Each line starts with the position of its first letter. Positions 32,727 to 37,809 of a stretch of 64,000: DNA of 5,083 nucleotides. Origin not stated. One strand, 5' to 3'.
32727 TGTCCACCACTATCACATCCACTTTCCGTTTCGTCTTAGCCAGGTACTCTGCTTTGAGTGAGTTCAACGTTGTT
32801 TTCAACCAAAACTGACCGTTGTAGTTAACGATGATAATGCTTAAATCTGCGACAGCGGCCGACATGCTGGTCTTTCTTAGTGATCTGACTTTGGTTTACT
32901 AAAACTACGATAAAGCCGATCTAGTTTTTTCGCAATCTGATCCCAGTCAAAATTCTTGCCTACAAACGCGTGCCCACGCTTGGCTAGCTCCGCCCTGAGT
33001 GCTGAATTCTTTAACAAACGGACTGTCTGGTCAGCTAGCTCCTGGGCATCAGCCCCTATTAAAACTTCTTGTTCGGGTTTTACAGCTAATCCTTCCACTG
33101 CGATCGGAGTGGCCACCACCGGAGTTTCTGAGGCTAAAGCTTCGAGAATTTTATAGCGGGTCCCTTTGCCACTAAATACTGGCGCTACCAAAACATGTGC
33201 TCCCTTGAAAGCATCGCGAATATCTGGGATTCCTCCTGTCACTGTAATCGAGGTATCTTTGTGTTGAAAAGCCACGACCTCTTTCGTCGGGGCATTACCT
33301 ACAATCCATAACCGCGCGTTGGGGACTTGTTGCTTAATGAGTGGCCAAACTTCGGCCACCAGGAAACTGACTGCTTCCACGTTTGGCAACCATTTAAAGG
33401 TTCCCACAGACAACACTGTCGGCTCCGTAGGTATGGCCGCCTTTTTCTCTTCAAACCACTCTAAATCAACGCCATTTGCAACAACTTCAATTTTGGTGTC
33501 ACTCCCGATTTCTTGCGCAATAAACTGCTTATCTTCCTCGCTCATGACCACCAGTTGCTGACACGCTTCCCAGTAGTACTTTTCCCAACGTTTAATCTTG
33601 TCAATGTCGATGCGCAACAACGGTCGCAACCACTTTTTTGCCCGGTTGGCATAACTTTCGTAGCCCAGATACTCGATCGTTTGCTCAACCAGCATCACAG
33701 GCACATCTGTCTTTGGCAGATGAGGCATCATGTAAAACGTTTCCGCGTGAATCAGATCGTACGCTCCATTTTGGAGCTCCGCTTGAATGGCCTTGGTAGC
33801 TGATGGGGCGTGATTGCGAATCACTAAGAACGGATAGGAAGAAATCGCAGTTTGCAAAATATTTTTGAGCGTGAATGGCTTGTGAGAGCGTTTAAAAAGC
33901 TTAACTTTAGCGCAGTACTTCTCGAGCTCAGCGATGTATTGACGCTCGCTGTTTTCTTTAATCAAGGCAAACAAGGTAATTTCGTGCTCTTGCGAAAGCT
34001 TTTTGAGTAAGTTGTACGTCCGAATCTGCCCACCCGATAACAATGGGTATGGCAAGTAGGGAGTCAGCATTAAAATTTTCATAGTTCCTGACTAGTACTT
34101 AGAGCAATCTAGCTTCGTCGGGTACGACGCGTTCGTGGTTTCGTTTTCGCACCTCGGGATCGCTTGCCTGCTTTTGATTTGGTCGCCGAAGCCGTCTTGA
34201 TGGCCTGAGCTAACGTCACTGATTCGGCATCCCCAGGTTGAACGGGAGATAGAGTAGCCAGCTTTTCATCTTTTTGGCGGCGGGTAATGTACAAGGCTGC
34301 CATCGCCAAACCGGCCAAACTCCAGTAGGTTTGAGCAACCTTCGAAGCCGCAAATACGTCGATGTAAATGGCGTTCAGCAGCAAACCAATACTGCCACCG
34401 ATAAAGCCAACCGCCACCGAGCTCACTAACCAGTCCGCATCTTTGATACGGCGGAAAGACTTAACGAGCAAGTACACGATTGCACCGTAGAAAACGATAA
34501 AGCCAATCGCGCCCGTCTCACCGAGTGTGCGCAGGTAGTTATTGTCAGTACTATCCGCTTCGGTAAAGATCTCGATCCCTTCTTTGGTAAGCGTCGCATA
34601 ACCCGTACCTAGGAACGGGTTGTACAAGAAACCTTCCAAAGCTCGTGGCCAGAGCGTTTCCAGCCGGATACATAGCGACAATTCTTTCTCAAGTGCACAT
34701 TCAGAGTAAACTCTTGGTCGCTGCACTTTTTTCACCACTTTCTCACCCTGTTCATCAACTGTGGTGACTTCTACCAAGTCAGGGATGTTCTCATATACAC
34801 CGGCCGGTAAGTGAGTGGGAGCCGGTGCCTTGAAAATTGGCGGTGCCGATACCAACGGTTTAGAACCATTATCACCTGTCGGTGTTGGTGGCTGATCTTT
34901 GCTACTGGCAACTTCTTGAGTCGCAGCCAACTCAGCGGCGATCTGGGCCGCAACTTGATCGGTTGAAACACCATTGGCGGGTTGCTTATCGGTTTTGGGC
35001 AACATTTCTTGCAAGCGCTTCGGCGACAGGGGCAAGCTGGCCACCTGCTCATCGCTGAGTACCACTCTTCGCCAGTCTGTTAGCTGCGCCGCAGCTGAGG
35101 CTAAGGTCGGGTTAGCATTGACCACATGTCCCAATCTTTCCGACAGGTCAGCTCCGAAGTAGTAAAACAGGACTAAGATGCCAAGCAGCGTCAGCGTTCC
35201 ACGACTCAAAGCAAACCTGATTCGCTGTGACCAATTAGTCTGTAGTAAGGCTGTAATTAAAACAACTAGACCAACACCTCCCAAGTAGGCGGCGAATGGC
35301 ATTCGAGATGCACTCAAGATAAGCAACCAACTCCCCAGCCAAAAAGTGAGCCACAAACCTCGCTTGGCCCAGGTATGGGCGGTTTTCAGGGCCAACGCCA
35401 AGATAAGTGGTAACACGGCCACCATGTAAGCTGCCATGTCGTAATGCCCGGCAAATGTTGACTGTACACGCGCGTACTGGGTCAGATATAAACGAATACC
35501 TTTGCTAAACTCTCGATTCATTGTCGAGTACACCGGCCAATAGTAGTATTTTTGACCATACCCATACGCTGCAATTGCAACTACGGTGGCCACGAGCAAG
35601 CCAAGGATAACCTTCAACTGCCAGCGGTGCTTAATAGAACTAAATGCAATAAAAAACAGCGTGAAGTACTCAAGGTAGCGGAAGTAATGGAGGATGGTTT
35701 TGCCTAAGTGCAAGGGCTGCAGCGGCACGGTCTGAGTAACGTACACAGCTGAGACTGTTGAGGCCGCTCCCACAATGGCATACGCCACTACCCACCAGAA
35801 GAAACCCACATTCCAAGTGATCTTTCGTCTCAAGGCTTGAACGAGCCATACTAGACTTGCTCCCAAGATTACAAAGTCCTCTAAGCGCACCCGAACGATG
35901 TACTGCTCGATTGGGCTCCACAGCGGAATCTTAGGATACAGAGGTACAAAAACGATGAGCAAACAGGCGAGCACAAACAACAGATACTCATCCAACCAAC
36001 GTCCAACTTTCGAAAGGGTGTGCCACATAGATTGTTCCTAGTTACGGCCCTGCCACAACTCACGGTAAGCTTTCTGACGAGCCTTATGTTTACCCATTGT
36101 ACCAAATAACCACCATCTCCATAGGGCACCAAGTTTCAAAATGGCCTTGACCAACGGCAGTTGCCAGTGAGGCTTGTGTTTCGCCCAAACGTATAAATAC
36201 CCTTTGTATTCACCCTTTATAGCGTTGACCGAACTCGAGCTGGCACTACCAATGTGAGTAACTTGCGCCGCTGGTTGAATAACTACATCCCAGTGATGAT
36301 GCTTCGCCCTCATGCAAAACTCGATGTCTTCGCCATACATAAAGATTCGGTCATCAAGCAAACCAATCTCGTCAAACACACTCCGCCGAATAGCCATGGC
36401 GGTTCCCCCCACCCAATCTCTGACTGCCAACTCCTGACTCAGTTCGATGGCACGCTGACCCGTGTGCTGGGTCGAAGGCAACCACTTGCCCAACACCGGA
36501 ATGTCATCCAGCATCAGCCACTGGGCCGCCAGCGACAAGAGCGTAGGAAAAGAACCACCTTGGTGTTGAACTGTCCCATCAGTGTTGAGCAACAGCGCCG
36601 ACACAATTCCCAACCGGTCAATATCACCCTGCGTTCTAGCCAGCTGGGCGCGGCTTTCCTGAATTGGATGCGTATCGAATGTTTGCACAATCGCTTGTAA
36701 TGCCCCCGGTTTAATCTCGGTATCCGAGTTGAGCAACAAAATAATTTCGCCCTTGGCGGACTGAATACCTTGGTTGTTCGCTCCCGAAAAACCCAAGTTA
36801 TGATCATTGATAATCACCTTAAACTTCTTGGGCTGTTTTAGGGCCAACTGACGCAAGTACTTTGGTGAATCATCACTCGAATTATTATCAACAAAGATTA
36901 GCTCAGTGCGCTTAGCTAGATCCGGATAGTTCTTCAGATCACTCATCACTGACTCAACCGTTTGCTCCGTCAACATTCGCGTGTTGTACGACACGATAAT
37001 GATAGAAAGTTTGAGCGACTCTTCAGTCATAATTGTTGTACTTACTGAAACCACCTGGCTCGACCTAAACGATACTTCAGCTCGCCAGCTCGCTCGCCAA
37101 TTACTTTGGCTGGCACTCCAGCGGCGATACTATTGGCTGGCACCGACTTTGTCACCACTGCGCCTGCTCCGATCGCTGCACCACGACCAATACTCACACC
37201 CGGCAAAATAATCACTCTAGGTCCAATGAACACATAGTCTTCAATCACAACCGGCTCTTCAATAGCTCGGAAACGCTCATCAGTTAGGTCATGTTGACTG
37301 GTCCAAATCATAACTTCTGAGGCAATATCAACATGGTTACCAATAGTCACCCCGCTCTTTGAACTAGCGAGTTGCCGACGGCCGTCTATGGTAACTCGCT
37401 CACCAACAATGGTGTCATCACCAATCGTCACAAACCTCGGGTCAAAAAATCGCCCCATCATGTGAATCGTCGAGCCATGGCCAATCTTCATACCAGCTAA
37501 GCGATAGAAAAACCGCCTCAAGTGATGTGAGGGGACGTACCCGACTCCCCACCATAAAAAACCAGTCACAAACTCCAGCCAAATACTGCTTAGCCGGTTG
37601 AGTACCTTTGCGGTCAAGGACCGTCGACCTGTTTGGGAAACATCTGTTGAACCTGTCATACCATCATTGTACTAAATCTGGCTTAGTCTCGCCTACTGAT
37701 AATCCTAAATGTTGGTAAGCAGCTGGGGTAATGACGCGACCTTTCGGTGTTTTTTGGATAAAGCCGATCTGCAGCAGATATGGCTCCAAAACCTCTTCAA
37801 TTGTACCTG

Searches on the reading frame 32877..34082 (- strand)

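Call 8: search_protein_families(library=pfam, proteins=[window:32877-34082:-], max_evalue=0.001)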
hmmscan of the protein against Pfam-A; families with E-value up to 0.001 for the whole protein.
window:32877-34082:- (401 aa): 4 families
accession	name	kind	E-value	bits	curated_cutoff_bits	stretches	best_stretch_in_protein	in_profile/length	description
PF13692.12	Glyco_trans_1_4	-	5.2e-25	88.8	27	1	220-359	1-142/142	Glycosyl transferases group 1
PF00534.26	Glycos_transf_1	-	1.7e-13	50.9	26.4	1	212-370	6-169/172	Glycosyl transferases group 1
PF13439.12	Glyco_transf_4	-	2.2e-13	51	28.5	1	17-208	3-169/170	Glycosyltransferase Family 4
PF13524.12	Glyco_trans_1_2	-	7.9e-09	36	25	1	254-387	13-142/144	Glycosyl transferase-like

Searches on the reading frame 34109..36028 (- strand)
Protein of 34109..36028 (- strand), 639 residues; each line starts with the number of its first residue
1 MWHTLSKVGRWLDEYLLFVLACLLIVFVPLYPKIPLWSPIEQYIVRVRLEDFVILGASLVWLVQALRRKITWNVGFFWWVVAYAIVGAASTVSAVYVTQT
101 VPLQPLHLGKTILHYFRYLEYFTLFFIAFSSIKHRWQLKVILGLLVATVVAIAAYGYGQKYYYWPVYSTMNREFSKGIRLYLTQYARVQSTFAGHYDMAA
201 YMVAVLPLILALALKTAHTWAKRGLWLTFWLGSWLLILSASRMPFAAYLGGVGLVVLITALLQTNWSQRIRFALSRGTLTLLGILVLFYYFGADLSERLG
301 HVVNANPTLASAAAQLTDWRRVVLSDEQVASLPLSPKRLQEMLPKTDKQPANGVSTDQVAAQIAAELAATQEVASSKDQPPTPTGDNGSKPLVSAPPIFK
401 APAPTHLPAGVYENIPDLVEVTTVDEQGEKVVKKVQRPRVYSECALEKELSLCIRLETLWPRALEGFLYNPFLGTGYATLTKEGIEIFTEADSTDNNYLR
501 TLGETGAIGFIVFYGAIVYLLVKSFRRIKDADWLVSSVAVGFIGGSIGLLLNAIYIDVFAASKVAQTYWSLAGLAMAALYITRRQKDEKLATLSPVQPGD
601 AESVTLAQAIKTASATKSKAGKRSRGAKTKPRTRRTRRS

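Call 8: search_protein_families(library=pfam, proteins=[window:34109-36028:-], max_evalue=0.001)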
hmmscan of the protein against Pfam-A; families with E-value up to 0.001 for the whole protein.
window:34109-36028:- (639 aa): 1 family
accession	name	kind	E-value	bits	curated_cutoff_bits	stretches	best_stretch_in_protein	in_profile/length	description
PF04932.20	Wzy_C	-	1.2e-09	38.6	31.7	1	455-514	84-149/149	O-Antigen ligase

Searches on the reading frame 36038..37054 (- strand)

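Call 8: search_protein_families(library=pfam, proteins=[window:36038-37054:-], max_evalue=0.001)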
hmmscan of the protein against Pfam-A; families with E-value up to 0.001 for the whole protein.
window:36038-37054:- (338 aa): 5 families
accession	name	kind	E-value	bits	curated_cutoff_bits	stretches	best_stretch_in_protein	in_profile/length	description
PF00535.33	Glycos_transf_2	-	2.8e-24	86.4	23.3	1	17-130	1-107/168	Glycosyl transferase family 2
PF13641.12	Glyco_tranf_2_3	-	2.5e-19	70.7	27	1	16-268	3-212/230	Glycosyltransferase like family 2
PF13632.12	Glyco_trans_2_3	-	2.3e-06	28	27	1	214-273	72-128/198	Glycosyl transferase family group 2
PF10111.15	Glyco_tranf_2_2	-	2.2e-05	24.6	27.3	1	34-133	17-113/276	Glycosyltransferase like family 2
PF13506.12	Glyco_transf_21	-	6e-05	23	21.7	0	208-273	95-159/174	Glycosyl transferase family 21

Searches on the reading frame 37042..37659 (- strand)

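Call 8: search_protein_families(library=pfam, proteins=[window:37042-37659:-], max_evalue=0.001)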
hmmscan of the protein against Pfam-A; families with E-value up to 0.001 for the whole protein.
window:37042-37659:- (205 aa): 2 families
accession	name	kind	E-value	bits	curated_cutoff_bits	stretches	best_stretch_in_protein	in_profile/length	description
PF00132.30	Hexapep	-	4.8e-16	58.1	27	1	137-171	2-36/36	Bacterial transferase hexapeptide (six repeats)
PF14602.12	Hexapep_2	-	8.1e-09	35.5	27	1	136-171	1-34/34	Hexapeptide repeat of succinyl-transferase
